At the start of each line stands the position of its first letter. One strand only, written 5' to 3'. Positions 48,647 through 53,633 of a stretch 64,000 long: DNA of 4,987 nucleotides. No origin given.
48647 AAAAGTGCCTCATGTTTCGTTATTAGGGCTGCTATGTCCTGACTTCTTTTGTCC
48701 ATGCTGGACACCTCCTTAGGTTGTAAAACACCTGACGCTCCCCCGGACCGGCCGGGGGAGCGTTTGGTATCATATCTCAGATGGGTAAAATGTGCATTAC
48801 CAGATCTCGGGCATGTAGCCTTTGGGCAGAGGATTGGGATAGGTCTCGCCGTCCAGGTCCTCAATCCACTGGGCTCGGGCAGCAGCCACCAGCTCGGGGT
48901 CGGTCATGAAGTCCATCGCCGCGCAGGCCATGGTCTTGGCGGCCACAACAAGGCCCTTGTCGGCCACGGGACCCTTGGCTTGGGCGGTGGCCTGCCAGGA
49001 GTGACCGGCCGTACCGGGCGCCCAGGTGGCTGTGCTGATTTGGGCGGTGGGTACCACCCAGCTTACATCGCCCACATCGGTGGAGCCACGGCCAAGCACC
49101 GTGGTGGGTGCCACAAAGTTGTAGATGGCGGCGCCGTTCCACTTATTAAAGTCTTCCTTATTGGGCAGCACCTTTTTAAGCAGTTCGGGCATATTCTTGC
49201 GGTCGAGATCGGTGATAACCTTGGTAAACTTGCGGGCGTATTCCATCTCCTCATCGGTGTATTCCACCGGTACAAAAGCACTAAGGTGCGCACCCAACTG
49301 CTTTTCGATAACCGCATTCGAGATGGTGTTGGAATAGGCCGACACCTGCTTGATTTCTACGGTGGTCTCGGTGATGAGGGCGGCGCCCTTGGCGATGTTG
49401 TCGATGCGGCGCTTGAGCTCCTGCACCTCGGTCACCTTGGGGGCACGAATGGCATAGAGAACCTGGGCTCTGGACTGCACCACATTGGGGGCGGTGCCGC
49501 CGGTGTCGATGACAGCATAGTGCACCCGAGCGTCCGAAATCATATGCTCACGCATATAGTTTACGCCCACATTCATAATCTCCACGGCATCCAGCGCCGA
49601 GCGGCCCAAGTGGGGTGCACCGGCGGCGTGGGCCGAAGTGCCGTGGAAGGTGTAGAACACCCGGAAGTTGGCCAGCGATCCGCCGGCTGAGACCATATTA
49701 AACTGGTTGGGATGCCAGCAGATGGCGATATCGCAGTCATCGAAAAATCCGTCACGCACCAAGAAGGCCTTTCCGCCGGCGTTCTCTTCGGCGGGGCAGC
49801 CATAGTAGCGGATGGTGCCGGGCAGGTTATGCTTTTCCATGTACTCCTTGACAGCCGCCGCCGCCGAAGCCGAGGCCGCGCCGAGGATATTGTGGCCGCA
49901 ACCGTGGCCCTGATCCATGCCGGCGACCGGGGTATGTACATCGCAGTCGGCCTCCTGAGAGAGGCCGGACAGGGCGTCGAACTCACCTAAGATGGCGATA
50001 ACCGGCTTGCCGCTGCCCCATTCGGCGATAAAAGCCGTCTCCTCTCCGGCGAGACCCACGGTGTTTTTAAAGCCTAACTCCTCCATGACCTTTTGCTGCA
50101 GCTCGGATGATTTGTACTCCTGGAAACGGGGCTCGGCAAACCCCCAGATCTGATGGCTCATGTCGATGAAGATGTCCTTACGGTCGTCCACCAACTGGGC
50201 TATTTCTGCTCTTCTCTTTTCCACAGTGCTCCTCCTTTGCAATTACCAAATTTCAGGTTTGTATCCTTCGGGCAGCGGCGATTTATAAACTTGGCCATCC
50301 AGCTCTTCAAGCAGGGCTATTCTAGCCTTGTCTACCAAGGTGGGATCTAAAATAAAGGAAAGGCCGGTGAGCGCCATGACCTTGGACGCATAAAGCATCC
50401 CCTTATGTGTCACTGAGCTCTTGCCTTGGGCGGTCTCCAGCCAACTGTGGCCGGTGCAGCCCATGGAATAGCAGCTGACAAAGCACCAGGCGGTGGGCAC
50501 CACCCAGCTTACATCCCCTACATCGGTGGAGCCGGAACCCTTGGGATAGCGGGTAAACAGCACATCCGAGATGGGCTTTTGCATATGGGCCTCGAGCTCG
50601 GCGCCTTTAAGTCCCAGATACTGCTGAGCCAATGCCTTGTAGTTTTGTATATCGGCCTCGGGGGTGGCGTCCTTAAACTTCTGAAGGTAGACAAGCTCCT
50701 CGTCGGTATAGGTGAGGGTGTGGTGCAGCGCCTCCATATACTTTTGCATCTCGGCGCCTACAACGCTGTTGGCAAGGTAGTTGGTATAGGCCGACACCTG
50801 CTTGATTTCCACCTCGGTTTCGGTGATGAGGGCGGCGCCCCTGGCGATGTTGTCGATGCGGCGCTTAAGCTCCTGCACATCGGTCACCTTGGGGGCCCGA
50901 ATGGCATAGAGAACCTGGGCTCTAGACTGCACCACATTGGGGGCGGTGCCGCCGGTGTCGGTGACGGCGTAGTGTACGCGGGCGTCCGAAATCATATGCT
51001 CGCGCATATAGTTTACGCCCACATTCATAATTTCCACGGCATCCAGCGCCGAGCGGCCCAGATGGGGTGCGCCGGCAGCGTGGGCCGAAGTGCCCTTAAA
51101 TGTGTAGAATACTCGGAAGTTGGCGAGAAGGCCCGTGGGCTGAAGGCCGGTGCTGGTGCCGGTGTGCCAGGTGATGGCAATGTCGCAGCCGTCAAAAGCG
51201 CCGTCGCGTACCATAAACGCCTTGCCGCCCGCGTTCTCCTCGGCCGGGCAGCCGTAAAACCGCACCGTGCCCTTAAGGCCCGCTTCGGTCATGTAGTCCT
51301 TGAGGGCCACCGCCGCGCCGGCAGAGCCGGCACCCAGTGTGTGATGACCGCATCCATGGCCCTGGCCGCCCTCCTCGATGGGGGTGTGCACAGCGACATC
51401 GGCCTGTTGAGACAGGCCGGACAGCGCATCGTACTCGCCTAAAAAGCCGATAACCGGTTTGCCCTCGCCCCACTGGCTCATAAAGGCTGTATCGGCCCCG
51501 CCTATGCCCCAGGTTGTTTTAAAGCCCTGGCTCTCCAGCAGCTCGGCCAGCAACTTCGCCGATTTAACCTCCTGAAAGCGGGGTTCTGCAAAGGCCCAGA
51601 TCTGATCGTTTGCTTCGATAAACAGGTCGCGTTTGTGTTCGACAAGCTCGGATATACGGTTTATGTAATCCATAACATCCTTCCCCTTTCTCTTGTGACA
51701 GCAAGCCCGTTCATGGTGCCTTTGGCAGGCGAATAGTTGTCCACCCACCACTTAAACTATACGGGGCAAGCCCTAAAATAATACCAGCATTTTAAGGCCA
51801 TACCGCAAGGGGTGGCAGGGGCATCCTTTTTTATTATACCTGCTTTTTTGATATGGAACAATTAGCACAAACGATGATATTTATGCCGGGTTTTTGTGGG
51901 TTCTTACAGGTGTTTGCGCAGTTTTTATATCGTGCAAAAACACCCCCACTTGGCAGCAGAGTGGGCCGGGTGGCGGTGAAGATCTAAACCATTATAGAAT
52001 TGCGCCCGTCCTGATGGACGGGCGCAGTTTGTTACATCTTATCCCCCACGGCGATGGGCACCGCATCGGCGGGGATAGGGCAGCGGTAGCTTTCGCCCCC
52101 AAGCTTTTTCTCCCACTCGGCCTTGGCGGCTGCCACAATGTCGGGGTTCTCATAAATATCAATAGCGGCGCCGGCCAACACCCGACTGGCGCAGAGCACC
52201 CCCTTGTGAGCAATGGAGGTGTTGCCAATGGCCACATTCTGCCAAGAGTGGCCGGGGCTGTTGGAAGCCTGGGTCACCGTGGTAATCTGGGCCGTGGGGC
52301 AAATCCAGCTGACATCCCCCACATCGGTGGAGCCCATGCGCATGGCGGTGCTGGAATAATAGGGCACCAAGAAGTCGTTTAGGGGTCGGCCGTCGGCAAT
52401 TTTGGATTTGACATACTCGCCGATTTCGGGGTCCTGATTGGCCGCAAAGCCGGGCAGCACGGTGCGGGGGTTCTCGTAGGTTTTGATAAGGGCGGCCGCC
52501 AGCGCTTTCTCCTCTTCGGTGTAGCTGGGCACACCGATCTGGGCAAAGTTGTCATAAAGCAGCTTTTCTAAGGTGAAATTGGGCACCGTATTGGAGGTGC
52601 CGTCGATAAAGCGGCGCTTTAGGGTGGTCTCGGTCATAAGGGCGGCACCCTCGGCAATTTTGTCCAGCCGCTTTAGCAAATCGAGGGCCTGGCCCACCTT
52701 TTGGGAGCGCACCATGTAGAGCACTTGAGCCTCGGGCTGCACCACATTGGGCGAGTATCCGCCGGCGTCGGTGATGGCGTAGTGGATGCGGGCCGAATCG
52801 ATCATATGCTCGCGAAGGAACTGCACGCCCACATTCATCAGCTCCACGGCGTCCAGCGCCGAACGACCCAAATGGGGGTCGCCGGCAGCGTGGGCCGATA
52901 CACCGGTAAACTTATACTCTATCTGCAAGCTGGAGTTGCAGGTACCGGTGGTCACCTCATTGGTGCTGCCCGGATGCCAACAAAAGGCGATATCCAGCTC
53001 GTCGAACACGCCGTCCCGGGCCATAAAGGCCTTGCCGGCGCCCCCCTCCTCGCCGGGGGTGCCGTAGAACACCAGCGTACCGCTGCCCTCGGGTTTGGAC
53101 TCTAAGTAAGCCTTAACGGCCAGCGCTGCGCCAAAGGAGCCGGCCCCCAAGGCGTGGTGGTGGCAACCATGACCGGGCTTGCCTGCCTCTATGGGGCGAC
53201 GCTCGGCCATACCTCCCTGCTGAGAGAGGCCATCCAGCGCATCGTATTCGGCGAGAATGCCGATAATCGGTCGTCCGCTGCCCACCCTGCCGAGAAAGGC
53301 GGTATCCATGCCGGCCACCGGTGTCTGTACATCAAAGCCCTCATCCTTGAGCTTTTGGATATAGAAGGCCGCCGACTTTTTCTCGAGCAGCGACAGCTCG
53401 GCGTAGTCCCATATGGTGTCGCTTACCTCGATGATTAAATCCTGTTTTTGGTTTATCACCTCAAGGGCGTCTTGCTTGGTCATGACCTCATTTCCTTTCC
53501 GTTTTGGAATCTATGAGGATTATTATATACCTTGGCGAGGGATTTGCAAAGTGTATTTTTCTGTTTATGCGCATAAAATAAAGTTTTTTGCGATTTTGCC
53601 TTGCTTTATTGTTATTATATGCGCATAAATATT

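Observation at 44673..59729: Eight tandem AbgB-type M20 amidohydrolase paralogs feeding into an AbgT transporter and a DUF1893 gene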

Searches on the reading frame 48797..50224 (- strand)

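Call 4: search_protein_families(library=pfam, proteins=[window:48797-50224:-])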
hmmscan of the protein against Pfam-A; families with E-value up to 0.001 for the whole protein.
window:48797-50224:- (475 aa): 2 families
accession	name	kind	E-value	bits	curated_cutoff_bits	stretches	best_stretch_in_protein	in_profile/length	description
PF07687.19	M20_dimer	-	2.5e-07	31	21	1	192-281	12-102/107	Peptidase dimerisation domain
PF01546.33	Peptidase_M20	-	8.6e-07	29.5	24.6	1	94-288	17-113/206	Peptidase family M20/M25/M40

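Call 5: search_protein_families(library=ncbifam, proteins=[window:48797-50224:-])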
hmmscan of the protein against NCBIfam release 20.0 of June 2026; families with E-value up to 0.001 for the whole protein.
window:48797-50224:- (475 aa): 8 families
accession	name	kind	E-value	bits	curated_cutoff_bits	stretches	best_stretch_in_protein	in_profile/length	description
TIGR01891.1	amidohydrolases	subfamily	7.6e-74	249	153.75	1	20-408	2-348/366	amidohydrolase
NF038260.1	ectoine_DoeB_2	equivalog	3.8e-15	55.6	550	1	23-314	12-304/378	N(2)-acetyl-L-2,4-diaminobutanoate deacetylase DoeB2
NF040868.1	carboxypep_CpsA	equivalog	3.9e-14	52.2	500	1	8-317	4-319/391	carboxypeptidase CpsA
NF006365.0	PRK08588.1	subfamily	2.7e-12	46.7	289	1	45-287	35-284/383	succinyl-diaminopimelate desuccinylase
NF005602.0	PRK07338.1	equivalog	1.4e-08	33.8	357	1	185-292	206-309/409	hydrolase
TIGR01910.1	DapE-ArgE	subfamily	1.8e-06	27.4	217.6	1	66-338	56-316/373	ArgE/DapE family deacylase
NF004788.0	PRK06133.1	subfamily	6.1e-06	25.4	349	1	191-293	222-321/417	glutamate carboxypeptidase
NF006772.0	PRK09290.2-1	subfamily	0.0009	18.1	424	0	190-294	225-330/430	allantoate amidohydrolase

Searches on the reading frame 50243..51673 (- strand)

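Call 4: search_protein_families(library=pfam, proteins=[window:50243-51673:-])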
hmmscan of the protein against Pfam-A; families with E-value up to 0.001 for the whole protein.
window:50243-51673:- (476 aa): 2 families
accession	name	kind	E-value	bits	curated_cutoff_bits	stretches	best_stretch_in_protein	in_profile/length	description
PF01546.33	Peptidase_M20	-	4e-09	37.1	24.6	1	78-315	3-142/206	Peptidase family M20/M25/M40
PF07687.19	M20_dimer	-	2.9e-07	30.9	21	1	191-280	12-102/107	Peptidase dimerisation domain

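Call 5: search_protein_families(library=ncbifam, proteins=[window:50243-51673:-])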
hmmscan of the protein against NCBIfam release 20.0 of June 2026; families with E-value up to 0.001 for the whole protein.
window:50243-51673:- (476 aa): 10 families
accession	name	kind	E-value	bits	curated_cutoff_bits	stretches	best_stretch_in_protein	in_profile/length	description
TIGR01891.1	amidohydrolases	subfamily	6.8e-81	272.2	153.75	1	20-428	3-365/366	amidohydrolase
NF038260.1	ectoine_DoeB_2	equivalog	3.9e-16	58.9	550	1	26-316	16-307/378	N(2)-acetyl-L-2,4-diaminobutanoate deacetylase DoeB2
NF040868.1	carboxypep_CpsA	equivalog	2e-15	56.5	500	1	7-306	4-309/391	carboxypeptidase CpsA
NF006365.0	PRK08588.1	subfamily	2.3e-09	37.1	289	1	34-284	25-282/383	succinyl-diaminopimelate desuccinylase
TIGR01910.1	DapE-ArgE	subfamily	1.1e-07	31.4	217.6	1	30-294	15-297/373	ArgE/DapE family deacylase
NF005602.0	PRK07338.1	equivalog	3e-07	29.4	357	1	191-291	211-309/409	hydrolase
NF004788.0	PRK06133.1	subfamily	2.1e-06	27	349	1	191-299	223-328/417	glutamate carboxypeptidase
TIGR01246.1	dapE_proteo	equivalog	0.00063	18.9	361.8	0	38-140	21-125/370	succinyl-diaminopimelate desuccinylase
NF058540.1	Ncarbamyl_ErtE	equivalog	0.00077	18.1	520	0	187-315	219-351/418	N-carbamyl-l-glutamate amidohydrolase ErtE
NF009557.0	PRK13009.1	equivalog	0.00091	18.5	284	0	230-298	229-297/377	succinyl-diaminopimelate desuccinylase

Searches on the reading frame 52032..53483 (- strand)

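Call 4: search_protein_families(library=pfam, proteins=[window:52032-53483:-])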
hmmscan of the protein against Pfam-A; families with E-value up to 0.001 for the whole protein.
window:52032-53483:- (483 aa): 2 families
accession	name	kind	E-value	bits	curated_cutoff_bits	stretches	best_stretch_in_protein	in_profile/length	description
PF01546.33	Peptidase_M20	-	2.1e-07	31.5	24.6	1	79-234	5-113/206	Peptidase family M20/M25/M40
PF07687.19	M20_dimer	-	8.9e-06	26.1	21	1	187-279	8-101/107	Peptidase dimerisation domain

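Call 5: search_protein_families(library=ncbifam, proteins=[window:52032-53483:-])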
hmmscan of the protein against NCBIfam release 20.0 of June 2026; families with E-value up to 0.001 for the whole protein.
window:52032-53483:- (483 aa): 7 families
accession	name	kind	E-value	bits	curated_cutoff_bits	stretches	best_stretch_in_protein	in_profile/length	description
TIGR01891.1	amidohydrolases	subfamily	5.2e-71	239.7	153.75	1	17-429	1-363/366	amidohydrolase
NF040868.1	carboxypep_CpsA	equivalog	5.8e-11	41.7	500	1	8-173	6-168/391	carboxypeptidase CpsA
NF038260.1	ectoine_DoeB_2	equivalog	1.2e-07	31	550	1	23-223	14-212/378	N(2)-acetyl-L-2,4-diaminobutanoate deacetylase DoeB2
NF005602.0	PRK07338.1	equivalog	1.6e-05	23.7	357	1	158-281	178-299/409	hydrolase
TIGR01910.1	DapE-ArgE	subfamily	0.00012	21.4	217.6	1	114-231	108-223/373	ArgE/DapE family deacylase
NF004788.0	PRK06133.1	subfamily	0.00045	19.3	349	1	143-295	175-324/417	glutamate carboxypeptidase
TIGR01900.1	dapE-gram_pos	equivalog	0.00067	18.6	304.2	0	119-217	98-196/351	succinyl-diaminopimelate desuccinylase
